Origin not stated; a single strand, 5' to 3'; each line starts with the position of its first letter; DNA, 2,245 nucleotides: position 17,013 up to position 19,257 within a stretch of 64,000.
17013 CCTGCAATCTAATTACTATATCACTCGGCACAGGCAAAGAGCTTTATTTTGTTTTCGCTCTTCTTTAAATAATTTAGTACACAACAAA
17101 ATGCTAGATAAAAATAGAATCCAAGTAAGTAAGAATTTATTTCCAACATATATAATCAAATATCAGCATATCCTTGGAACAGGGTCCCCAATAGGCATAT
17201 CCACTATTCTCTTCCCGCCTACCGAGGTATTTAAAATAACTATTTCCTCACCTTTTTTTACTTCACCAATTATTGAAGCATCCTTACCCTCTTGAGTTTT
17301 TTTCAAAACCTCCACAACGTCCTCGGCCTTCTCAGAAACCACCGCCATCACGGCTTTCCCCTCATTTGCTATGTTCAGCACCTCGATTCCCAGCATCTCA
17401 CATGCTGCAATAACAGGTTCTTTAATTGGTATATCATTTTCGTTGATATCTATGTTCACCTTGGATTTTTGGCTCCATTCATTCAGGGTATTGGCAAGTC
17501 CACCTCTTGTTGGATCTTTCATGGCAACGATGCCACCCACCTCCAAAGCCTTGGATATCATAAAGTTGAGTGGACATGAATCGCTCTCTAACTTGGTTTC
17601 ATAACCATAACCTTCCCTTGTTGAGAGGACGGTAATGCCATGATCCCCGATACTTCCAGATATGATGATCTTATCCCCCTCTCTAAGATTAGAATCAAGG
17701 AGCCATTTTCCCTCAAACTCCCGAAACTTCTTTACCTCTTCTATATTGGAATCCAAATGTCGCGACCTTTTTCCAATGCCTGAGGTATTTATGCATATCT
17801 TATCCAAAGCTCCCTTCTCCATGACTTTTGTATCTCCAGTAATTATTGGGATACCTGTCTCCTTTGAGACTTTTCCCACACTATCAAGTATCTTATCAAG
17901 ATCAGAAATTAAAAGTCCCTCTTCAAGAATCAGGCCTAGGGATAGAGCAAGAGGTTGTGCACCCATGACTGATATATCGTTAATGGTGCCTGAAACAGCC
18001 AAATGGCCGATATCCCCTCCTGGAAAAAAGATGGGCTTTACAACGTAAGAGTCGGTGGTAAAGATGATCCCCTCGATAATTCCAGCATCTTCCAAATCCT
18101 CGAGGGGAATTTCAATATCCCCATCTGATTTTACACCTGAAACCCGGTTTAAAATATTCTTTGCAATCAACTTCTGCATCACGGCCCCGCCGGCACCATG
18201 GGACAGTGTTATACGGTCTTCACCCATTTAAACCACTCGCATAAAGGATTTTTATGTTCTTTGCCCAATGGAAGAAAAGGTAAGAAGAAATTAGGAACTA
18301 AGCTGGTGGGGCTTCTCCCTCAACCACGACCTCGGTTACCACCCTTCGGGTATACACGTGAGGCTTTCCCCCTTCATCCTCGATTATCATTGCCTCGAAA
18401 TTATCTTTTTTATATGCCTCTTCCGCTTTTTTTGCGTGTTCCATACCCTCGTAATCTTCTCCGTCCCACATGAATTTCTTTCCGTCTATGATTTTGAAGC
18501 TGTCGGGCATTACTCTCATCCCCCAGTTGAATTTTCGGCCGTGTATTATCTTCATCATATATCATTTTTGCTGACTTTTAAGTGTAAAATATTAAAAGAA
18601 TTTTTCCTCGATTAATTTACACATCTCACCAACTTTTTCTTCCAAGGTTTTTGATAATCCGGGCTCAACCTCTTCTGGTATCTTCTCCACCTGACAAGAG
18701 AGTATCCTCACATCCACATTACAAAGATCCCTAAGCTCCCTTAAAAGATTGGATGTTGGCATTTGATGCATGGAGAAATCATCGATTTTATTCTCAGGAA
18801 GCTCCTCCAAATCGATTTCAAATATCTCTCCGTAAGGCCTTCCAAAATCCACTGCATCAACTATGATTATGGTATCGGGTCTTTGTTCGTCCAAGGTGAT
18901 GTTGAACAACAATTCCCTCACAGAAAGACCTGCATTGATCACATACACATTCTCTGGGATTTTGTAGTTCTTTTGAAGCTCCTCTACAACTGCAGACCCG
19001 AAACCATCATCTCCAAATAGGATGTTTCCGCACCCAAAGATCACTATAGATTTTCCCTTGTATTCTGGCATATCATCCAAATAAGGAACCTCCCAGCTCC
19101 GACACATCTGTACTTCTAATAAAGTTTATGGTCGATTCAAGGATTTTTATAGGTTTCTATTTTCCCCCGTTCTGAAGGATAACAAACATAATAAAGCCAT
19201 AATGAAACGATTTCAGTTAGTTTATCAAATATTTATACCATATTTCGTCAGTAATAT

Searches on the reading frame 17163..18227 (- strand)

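Call 74: search_protein_families(library=ncbifam, proteins=[window:17163-18227:-], max_evalue=1e-10)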
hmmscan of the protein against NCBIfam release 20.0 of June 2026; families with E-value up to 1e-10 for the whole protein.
window:17163-18227:- (354 aa): 4 families
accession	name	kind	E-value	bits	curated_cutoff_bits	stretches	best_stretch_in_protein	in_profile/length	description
TIGR02124.1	hypE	equivalog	7.3e-118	393.3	251.6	1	5-354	1-332/332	hydrogenase expression/formation protein HypE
NF004353.0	PRK05731.2-2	equivalog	5.6e-20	71.6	301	1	174-333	132-287/311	thiamine-phosphate kinase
TIGR01379.1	thiL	equivalog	1.6e-16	60.2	184.15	0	70-152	57-134/320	thiamine-phosphate kinase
NF004351.0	PRK05731.1-4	equivalog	1.9e-13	50.2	324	0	179-298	159-279/321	thiamine-phosphate kinase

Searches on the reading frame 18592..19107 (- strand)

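Call 74: search_protein_families(library=ncbifam, proteins=[window:18592-19107:-], max_evalue=1e-10)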
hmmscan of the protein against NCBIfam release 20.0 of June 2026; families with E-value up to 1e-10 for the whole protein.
window:18592-19107:- (171 aa): 6 families
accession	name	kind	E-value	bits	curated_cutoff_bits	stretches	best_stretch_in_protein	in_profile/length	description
TIGR00072.1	hydrog_prot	superfamily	1.5e-39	135.3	47.45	1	22-168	1-143/145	hydrogenase maturation protease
TIGR00130.1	frhD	equivalog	9.9e-37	126.4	134.95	1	19-168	3-149/153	coenzyme F420-reducing hydrogenase, FrhD protein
TIGR00140.1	hupD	subfamily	1e-22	80.7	151.8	1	21-168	1-145/151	HyaD/HybD family hydrogenase maturation endopeptidase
TIGR00142.1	hycI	equivalog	1.2e-19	70.5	119.1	1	22-168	2-140/146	hydrogenase maturation peptidase HycI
NF007777.0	PRK10466.1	equivalog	2.3e-15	56.7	190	1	21-166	3-145/164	HyaD/HybD family hydrogenase maturation endopeptidase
NF045519.1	NiFeSe_H2_mat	exception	1.4e-11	44.5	190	1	20-123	2-100/152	NiFeSe hydrogenase maturation protease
